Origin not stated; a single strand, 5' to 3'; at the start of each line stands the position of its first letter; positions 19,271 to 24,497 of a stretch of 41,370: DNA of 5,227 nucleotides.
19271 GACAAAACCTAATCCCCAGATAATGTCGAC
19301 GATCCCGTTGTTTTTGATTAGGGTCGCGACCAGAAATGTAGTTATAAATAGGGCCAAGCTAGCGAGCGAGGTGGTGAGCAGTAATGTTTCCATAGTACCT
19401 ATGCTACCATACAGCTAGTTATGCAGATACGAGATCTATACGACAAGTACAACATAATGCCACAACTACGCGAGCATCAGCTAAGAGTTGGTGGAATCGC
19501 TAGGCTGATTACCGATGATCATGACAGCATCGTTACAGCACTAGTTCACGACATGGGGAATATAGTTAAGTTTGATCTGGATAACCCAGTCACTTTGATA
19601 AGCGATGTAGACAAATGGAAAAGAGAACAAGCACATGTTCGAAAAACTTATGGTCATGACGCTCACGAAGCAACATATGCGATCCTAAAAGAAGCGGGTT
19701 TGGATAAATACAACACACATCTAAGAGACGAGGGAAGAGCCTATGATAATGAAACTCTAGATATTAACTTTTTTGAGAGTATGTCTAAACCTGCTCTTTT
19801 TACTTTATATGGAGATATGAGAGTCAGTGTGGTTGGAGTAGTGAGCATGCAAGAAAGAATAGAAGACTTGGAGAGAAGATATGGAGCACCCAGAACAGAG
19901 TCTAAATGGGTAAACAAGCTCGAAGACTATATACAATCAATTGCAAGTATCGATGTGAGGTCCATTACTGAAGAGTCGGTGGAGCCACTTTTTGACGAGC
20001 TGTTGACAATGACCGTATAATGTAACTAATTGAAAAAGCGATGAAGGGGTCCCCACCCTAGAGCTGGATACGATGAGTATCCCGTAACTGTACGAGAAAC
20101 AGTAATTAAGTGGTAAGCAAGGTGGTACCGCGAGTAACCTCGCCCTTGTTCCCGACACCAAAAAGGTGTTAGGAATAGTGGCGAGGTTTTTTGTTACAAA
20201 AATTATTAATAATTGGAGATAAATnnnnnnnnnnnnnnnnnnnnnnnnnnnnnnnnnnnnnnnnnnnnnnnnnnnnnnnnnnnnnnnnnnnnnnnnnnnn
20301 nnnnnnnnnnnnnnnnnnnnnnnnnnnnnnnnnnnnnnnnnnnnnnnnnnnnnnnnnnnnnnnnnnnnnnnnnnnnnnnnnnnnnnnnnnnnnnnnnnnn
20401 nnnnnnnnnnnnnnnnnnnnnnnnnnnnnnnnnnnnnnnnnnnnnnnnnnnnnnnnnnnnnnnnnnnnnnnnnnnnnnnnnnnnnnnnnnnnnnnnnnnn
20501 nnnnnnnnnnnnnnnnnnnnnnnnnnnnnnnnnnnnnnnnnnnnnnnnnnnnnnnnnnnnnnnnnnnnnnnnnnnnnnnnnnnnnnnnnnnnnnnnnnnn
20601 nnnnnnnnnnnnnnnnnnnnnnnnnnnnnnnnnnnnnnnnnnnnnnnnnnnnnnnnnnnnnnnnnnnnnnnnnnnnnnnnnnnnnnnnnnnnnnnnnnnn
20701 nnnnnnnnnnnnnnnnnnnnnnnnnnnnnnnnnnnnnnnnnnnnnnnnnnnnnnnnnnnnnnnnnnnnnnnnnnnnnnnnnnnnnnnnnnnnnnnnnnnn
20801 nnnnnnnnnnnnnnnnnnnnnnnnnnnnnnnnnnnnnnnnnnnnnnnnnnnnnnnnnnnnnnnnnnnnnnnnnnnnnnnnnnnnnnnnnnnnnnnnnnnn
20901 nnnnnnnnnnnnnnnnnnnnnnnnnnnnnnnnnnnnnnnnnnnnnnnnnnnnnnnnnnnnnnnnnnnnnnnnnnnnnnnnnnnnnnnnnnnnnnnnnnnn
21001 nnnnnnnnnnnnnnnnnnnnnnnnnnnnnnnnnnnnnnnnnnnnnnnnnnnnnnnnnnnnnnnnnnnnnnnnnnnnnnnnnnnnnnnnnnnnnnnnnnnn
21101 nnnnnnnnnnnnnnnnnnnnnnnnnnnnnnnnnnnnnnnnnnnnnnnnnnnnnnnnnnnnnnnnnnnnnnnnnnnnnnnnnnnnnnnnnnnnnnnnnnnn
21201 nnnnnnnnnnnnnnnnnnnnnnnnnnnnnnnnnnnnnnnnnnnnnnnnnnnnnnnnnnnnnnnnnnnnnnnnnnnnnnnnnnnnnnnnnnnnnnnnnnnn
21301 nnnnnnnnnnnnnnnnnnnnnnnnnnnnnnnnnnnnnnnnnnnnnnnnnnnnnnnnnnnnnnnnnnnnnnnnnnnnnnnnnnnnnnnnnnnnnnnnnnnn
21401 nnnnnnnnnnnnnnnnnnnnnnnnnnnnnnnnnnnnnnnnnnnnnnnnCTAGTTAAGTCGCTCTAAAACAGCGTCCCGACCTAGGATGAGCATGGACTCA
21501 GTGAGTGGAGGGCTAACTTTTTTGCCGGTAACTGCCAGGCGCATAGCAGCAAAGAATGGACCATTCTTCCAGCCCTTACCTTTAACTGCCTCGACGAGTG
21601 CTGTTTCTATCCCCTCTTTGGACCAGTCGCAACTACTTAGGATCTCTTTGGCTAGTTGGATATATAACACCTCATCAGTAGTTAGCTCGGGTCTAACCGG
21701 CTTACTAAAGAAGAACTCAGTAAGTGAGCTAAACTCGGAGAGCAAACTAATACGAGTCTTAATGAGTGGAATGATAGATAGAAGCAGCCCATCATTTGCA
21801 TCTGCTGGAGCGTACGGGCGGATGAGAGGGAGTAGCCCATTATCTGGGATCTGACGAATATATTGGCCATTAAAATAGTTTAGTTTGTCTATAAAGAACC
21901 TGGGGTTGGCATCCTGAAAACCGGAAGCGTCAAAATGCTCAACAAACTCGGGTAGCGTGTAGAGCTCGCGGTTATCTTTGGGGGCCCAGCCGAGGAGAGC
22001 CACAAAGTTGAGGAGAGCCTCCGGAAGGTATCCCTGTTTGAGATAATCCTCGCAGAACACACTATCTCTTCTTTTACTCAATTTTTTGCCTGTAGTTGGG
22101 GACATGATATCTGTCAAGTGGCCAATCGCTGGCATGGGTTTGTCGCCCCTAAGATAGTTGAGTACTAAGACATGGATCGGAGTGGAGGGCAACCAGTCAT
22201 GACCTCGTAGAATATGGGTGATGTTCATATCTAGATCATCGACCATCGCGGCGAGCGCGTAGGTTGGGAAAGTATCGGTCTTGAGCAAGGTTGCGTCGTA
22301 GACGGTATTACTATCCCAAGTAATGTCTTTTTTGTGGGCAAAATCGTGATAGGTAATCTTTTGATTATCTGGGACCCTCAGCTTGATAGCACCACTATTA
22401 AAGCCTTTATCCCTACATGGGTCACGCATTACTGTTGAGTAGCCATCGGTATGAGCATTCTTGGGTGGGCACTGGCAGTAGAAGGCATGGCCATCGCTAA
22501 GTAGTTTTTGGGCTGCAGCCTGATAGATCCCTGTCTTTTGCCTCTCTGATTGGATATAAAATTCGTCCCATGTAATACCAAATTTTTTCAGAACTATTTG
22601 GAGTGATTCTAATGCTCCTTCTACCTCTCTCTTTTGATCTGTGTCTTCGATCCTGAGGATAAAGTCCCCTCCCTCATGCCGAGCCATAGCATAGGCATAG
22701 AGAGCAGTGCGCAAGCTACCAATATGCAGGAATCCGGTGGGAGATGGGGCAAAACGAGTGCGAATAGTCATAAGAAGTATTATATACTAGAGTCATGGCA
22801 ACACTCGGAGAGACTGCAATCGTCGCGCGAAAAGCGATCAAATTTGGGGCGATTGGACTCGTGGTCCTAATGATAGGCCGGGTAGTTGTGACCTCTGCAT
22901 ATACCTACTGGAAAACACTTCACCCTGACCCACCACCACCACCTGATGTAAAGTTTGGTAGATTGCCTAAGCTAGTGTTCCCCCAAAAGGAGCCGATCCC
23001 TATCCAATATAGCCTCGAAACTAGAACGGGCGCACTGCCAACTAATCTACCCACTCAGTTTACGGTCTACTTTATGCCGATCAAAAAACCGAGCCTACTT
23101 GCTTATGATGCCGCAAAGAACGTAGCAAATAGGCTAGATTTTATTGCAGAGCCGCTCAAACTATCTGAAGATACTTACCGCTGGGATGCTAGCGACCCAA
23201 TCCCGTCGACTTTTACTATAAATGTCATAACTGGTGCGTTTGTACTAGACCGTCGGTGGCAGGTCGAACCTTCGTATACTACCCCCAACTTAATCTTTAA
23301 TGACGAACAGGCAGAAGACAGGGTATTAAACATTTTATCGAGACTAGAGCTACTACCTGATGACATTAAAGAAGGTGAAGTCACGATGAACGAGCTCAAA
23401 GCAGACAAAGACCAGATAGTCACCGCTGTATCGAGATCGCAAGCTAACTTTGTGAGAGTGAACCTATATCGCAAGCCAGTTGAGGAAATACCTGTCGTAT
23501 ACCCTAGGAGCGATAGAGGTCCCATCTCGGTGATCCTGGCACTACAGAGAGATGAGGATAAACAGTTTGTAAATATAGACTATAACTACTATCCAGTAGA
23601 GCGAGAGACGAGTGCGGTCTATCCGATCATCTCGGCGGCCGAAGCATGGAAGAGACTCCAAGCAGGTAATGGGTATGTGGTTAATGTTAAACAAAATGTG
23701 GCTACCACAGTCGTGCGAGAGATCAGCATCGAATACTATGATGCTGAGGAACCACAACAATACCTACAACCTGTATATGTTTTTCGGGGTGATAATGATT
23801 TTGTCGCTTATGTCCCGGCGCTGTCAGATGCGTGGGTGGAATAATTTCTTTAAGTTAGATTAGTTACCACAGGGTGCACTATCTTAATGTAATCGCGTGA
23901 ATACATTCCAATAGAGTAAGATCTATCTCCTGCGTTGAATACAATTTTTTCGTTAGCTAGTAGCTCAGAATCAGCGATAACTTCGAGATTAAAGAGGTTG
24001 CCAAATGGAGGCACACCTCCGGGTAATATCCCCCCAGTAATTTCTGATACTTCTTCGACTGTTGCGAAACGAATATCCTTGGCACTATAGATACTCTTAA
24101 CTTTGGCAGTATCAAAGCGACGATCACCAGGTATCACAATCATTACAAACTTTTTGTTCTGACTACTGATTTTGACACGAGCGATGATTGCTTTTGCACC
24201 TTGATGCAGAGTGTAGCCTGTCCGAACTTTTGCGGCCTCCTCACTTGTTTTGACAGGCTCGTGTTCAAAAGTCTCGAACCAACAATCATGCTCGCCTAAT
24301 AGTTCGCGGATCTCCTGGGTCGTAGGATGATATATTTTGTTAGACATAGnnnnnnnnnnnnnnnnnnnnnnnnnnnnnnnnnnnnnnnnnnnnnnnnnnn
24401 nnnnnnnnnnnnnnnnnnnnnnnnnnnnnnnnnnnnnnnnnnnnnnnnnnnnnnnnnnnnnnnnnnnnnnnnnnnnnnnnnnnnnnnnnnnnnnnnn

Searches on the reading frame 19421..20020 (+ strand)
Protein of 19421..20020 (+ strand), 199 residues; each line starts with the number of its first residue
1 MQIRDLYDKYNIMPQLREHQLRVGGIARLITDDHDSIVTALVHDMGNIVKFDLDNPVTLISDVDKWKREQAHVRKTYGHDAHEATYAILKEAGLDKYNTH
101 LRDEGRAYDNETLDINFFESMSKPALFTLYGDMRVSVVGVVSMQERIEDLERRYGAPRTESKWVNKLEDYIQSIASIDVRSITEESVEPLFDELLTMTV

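Call 52: search_protein_families(library=pfam, proteins=[window:19421-20020:+])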
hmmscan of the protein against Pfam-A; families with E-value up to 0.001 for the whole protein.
window:19421-20020:+ (199 aa): 1 family
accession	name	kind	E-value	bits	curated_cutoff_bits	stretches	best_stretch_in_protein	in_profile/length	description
PF01966.28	HD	-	0.00013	22.6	22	1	18-77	3-63/116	HD domain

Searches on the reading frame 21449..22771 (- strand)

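Call 8: search_protein_families(library=pfam, proteins=[window:21449-22771:-])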
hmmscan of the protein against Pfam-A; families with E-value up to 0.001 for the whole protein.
window:21449-22771:- (440 aa): 2 families
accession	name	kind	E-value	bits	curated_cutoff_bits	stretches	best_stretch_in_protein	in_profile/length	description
PF00749.27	tRNA-synt_1c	-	2.4e-67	227.5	23.4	1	3-298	2-313/314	tRNA synthetases class I (E and Q), catalytic domain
PF19269.4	Anticodon_2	-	7.1e-25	88.5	23.6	1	314-440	3-138/141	Anticodon binding domain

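Call 12: search_protein_families(library=ncbifam, proteins=[window:21449-22771:-])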
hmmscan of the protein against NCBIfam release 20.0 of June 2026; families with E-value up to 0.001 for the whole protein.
window:21449-22771:- (440 aa): 10 families
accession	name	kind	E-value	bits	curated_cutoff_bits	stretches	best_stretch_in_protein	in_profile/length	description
TIGR00464.1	gltX_bact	equivalog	2.2e-112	376.4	289.95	1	3-440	2-464/470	glutamate--tRNA ligase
NF004314.0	PRK05710.1-3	equivalog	6.2e-55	186.7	256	1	4-282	8-284/297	tRNA glutamyl-Q(34) synthetase GluQRS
TIGR03838.1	queuosine_YadB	equivalog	6.5e-53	179.9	276.7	1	4-267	2-262/272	tRNA glutamyl-Q(34) synthetase GluQRS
NF004315.1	PRK05710.1-4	equivalog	3.5e-42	144.7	250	2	5-118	1-114/274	tRNA glutamyl-Q(34) synthetase GluQRS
NF004313.0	PRK05710.1-2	equivalog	7.5e-40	136.9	380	1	3-237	5-248/299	tRNA glutamyl-Q(34) synthetase GluQRS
NF004312.0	PRK05710.1-1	equivalog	7.7e-31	107.6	453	1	5-235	16-241/306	tRNA glutamyl-Q(34) synthetase GluQRS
NF003169.0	PRK04156.1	equivalog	3e-30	105.4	516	2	3-108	102-207/567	glutamate--tRNA ligase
TIGR00463.1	gltX_arch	equivalog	6.5e-24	84.4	401.75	1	5-114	96-203/560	glutamate--tRNA ligase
NF011291.0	PRK14703.1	equivalog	1.3e-12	46.8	681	1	3-98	32-126/769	glutamine--tRNA ligase/YqeY domain fusion protein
TIGR00440.1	glnS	equivalog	2e-11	43.4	425.8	1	3-126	1-121/524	glutamine--tRNA ligase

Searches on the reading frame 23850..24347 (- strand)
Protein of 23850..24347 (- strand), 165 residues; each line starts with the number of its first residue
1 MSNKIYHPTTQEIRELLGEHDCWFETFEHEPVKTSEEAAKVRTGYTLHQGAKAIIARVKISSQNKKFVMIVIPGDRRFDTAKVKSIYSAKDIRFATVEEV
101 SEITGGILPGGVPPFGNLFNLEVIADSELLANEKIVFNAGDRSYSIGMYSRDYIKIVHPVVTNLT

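Call 8: search_protein_families(library=pfam, proteins=[window:23850-24347:-])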
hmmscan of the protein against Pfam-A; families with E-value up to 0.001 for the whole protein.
window:23850-24347:- (165 aa): 1 family
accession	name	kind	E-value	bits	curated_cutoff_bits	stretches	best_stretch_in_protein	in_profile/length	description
PF04073.20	tRNA_edit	-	2.4e-25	89.4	25.5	1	29-155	1-122/123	Aminoacyl-tRNA editing domain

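Call 12: search_protein_families(library=ncbifam, proteins=[window:23850-24347:-])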
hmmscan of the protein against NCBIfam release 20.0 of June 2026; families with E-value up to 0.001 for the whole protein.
window:23850-24347:- (165 aa): 3 families
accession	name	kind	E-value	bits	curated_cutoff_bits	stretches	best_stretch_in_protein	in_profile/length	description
TIGR00011.1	YbaK_EbsC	equivalog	6.8e-17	61.6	153.25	1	25-164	15-151/152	Cys-tRNA(Pro) deacylase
NF007951.0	PRK10670.1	equivalog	2e-08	34.3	243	1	25-160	18-151/159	Cys-tRNA(Pro)/Cys-tRNA(Cys) deacylase YbaK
NF006625.0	PRK09194.1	equivalog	1.6e-07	30.6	558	1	28-144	253-362/559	proline--tRNA ligase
